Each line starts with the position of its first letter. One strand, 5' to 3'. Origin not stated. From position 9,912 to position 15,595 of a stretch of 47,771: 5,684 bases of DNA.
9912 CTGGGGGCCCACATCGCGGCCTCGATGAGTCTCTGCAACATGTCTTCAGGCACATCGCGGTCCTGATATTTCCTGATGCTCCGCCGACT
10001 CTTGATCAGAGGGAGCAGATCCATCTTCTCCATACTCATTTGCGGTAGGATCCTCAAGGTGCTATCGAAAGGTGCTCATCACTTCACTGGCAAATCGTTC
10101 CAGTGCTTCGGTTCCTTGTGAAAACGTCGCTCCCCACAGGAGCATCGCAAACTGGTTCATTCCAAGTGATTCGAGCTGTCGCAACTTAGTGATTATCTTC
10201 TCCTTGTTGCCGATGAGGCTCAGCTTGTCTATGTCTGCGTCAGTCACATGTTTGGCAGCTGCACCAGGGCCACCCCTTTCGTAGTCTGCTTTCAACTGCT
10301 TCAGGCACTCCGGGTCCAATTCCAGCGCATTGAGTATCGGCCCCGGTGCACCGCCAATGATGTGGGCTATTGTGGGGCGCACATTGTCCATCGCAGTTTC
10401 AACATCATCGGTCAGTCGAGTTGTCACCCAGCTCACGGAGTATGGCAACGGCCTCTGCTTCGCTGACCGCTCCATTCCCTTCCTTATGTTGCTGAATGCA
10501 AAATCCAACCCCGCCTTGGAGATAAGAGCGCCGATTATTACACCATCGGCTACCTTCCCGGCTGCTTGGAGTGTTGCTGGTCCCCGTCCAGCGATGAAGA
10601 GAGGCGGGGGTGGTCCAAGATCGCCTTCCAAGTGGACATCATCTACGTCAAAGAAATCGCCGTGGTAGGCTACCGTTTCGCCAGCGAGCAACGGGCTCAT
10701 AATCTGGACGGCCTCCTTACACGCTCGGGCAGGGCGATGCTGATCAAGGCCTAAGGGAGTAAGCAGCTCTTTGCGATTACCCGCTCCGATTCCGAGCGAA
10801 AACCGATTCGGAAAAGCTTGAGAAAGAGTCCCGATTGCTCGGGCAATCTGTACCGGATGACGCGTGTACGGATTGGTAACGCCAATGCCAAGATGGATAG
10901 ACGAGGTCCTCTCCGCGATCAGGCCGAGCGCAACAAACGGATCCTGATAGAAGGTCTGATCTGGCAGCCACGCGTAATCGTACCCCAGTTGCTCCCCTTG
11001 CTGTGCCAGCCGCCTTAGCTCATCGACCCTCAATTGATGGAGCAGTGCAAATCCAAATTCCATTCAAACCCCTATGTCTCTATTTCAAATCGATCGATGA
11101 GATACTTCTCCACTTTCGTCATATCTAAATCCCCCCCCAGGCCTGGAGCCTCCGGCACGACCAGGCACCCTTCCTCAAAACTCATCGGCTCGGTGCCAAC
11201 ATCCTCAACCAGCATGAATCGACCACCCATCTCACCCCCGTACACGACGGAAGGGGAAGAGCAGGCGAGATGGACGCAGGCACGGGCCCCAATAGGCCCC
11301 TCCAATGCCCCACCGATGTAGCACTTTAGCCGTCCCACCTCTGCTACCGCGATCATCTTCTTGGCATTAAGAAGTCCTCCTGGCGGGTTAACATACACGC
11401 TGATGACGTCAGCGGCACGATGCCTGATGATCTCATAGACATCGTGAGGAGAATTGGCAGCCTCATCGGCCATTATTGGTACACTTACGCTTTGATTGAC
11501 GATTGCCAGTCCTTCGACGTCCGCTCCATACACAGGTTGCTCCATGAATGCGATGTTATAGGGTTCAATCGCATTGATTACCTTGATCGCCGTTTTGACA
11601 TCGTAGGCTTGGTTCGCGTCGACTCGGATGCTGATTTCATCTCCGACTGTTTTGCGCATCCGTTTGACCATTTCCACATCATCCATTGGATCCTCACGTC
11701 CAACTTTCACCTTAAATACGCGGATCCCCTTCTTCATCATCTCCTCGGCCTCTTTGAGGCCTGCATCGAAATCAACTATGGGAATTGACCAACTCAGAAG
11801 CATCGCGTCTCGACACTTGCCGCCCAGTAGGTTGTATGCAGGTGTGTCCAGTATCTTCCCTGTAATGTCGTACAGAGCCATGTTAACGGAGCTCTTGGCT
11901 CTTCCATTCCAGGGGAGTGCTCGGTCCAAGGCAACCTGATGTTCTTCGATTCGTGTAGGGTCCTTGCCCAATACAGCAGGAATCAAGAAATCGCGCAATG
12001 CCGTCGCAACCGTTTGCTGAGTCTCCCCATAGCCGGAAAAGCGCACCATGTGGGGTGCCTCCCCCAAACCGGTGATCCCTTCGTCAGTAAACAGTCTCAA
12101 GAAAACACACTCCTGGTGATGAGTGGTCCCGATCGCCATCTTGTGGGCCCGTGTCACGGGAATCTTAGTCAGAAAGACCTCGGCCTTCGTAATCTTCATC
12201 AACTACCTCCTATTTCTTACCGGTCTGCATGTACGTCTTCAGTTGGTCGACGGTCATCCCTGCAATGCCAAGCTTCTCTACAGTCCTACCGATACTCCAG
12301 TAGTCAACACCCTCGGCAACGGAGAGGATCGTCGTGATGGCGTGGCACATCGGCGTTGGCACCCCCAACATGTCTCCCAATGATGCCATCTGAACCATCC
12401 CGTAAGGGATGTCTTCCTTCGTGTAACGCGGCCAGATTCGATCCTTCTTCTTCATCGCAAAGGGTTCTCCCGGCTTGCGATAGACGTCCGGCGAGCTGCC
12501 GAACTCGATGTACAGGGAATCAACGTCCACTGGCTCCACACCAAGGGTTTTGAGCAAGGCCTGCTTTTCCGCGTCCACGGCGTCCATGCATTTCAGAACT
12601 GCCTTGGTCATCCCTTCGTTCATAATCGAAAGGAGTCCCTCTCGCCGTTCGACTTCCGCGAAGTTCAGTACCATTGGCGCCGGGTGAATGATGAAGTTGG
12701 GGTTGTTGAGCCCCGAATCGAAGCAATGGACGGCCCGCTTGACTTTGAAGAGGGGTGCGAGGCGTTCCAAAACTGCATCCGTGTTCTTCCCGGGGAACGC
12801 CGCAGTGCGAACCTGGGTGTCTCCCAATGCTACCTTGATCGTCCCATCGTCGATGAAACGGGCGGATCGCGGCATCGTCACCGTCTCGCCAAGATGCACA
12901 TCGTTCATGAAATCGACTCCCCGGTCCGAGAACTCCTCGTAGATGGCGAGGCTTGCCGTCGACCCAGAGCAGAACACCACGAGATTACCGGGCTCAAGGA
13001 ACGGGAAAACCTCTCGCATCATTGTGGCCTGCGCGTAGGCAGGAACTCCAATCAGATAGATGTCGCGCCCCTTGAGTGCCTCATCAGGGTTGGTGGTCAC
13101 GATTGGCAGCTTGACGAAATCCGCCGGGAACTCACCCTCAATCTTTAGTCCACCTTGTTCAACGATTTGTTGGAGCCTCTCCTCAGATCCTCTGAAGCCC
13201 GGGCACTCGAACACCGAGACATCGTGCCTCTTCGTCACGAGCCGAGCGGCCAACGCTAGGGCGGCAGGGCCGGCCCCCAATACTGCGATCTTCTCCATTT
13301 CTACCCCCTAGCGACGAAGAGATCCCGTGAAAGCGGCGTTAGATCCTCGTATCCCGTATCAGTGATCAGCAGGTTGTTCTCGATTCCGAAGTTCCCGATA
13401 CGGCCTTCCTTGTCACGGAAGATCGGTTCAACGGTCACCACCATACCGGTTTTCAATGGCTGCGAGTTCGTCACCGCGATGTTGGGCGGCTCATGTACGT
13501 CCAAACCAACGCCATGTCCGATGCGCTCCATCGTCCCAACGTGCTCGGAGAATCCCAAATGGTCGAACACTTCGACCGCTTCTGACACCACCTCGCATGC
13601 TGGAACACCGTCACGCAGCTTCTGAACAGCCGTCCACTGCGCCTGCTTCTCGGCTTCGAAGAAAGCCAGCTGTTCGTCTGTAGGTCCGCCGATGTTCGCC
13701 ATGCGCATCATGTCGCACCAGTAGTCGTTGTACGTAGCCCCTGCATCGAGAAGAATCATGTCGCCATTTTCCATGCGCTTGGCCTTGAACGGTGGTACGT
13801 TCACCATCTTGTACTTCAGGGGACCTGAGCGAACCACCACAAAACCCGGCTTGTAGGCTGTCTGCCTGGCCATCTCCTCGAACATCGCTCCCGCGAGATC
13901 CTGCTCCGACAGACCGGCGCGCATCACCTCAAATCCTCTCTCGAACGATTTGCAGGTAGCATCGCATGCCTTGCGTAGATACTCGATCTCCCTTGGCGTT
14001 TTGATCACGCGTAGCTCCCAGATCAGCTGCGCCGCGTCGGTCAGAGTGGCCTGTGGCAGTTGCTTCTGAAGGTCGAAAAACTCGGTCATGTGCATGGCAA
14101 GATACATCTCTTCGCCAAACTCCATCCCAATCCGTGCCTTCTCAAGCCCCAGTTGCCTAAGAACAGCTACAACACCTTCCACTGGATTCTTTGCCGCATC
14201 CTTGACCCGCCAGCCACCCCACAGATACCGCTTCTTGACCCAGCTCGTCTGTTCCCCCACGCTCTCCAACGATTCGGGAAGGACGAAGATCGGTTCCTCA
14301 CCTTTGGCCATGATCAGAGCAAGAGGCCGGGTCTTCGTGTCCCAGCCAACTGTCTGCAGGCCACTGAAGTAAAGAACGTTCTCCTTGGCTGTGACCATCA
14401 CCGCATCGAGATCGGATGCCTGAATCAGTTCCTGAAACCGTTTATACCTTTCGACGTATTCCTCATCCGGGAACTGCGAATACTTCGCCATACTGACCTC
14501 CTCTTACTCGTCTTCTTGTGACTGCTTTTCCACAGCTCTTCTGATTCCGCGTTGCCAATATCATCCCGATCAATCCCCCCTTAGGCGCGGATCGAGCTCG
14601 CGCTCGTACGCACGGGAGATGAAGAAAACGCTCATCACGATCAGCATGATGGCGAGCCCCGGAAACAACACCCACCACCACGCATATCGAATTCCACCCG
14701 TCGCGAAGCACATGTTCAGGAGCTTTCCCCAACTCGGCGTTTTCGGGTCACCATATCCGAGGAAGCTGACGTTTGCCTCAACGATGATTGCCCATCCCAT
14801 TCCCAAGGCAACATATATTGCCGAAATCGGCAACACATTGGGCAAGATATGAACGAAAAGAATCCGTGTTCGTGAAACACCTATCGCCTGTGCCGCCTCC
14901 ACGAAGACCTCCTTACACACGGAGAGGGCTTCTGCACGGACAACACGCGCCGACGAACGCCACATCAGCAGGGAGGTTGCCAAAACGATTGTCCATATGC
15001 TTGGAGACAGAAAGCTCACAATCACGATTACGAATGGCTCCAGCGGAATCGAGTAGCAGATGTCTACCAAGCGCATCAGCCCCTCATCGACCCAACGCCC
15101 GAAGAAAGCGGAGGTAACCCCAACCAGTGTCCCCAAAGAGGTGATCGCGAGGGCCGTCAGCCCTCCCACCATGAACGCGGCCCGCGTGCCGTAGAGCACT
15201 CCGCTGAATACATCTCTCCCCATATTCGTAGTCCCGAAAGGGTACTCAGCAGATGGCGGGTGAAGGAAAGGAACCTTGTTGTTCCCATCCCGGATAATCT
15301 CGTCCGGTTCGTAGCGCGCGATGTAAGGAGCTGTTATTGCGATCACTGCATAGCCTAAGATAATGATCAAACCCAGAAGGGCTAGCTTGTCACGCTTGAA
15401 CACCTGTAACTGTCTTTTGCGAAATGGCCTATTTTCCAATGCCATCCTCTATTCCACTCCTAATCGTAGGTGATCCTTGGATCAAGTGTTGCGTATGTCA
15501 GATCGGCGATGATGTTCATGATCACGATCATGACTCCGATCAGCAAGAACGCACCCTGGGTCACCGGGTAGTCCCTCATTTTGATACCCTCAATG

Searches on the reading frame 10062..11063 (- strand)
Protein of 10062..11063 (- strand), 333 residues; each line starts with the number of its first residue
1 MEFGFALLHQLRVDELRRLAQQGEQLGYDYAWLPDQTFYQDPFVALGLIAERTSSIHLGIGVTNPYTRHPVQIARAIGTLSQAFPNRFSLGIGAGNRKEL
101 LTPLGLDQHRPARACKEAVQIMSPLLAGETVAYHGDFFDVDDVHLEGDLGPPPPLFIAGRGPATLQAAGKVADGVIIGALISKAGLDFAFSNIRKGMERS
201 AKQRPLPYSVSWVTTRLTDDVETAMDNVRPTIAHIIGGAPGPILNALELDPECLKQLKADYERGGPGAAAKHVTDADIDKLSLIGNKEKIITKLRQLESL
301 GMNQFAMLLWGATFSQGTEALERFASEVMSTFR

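Call 15: search_protein_families(library=pfam, proteins=[window:10062-11063:-], max_evalue=0.001)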
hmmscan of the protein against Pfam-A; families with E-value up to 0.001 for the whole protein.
window:10062-11063:- (333 aa): 1 family
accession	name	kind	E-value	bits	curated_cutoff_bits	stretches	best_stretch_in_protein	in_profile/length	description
PF00296.26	Bac_luciferase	-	3.5e-57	194.6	27.9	1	1-303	1-313/314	Luciferase-like monooxygenase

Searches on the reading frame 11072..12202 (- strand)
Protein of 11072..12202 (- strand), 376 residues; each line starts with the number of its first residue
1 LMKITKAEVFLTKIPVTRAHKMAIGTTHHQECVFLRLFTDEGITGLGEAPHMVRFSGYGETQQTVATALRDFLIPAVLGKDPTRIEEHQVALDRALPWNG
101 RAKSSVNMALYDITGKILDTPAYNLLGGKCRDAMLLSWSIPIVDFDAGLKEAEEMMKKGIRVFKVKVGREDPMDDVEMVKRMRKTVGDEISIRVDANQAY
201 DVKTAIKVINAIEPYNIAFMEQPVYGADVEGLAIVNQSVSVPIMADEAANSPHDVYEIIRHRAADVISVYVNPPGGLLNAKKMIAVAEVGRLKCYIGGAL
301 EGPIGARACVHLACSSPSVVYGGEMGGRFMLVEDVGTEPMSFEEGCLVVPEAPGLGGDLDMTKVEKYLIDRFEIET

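Call 15: search_protein_families(library=pfam, proteins=[window:11072-12202:-], max_evalue=0.001)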
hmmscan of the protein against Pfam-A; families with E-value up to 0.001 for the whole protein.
window:11072-12202:- (376 aa): 3 families
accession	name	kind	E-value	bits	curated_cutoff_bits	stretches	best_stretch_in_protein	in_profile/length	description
PF13378.12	MR_MLE_C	-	4.1e-54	184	29.4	1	150-361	4-217/219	Enolase C-terminal domain-like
PF02746.21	MR_MLE_N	-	2e-24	86.5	22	1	8-127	3-117/117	Mandelate racemase / muconate lactonizing enzyme, N-terminal domain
PF07476.17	MAAL_C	-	3.3e-08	33.5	27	1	234-315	133-215/249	Methylaspartate ammonia-lyase C-terminus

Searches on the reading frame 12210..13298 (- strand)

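Call 15: search_protein_families(library=pfam, proteins=[window:12210-13298:-], max_evalue=0.001)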
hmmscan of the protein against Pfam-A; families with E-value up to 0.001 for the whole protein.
window:12210-13298:- (362 aa): 4 families
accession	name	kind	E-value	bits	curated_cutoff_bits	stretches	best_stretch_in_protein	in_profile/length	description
PF02317.23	Octopine_DH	-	6.8e-26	91.5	30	1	193-327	6-148/150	NAD/NADP octopine/nopaline dehydrogenase, alpha-helical domain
PF02558.23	ApbA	-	1.6e-06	28.2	22.2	1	4-110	1-99/150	Ketopantoate reductase PanE/ApbA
PF03807.23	F420_oxidored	-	0.00012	23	21.6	1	3-108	1-89/94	NADP oxidoreductase coenzyme F420-dependent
PF01210.29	NAD_Gly3P_dh_N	-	0.00076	19.9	23.1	0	3-110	1-102/158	NAD-dependent glycerol-3-phosphate dehydrogenase N-terminus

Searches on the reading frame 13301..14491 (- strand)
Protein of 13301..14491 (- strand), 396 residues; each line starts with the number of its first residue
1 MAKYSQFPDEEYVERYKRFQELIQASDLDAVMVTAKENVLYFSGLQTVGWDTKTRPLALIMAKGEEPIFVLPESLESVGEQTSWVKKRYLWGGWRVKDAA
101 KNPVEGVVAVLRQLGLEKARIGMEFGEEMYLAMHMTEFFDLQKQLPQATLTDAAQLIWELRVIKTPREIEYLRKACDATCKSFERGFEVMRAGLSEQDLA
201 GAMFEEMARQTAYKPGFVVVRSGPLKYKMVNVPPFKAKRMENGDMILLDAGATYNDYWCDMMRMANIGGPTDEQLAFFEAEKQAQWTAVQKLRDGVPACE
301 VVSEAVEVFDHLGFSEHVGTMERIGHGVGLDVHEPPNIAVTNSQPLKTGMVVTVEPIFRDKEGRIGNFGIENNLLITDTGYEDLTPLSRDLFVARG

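Call 15: search_protein_families(library=pfam, proteins=[window:13301-14491:-], max_evalue=0.001)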
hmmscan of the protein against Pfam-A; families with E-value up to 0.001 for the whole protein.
window:13301-14491:- (396 aa): 2 families
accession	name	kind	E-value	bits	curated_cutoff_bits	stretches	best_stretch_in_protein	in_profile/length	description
PF00557.29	Peptidase_M24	-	3.7e-41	141.6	23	1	170-378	1-208/208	Metallopeptidase family M24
PF01321.24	Creatinase_N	-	3.8e-17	63.5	22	1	15-163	1-128/128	Creatinase/Prolidase N-terminal domain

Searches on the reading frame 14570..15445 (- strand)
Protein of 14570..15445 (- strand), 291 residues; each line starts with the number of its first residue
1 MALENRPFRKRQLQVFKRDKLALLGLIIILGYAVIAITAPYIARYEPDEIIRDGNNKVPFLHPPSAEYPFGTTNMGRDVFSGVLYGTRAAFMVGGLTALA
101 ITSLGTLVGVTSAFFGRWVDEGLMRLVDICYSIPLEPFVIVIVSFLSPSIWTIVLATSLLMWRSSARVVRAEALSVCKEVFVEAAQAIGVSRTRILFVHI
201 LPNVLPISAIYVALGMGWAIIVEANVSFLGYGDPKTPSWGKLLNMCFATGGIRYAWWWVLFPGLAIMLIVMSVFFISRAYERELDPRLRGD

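Call 15: search_protein_families(library=pfam, proteins=[window:14570-15445:-], max_evalue=0.001)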
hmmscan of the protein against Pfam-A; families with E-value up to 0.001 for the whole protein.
window:14570-15445:- (291 aa): 2 families
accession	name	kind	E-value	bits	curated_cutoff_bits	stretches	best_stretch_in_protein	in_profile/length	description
PF00528.27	BPD_transp_1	-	6.2e-24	85.2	26.4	1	105-289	1-183/184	Binding-protein-dependent transport system inner membrane component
PF12911.12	OppC_N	-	6.7e-10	39.1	23.9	1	13-63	7-52/53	N-terminal TM domain of oligopeptide transport permease C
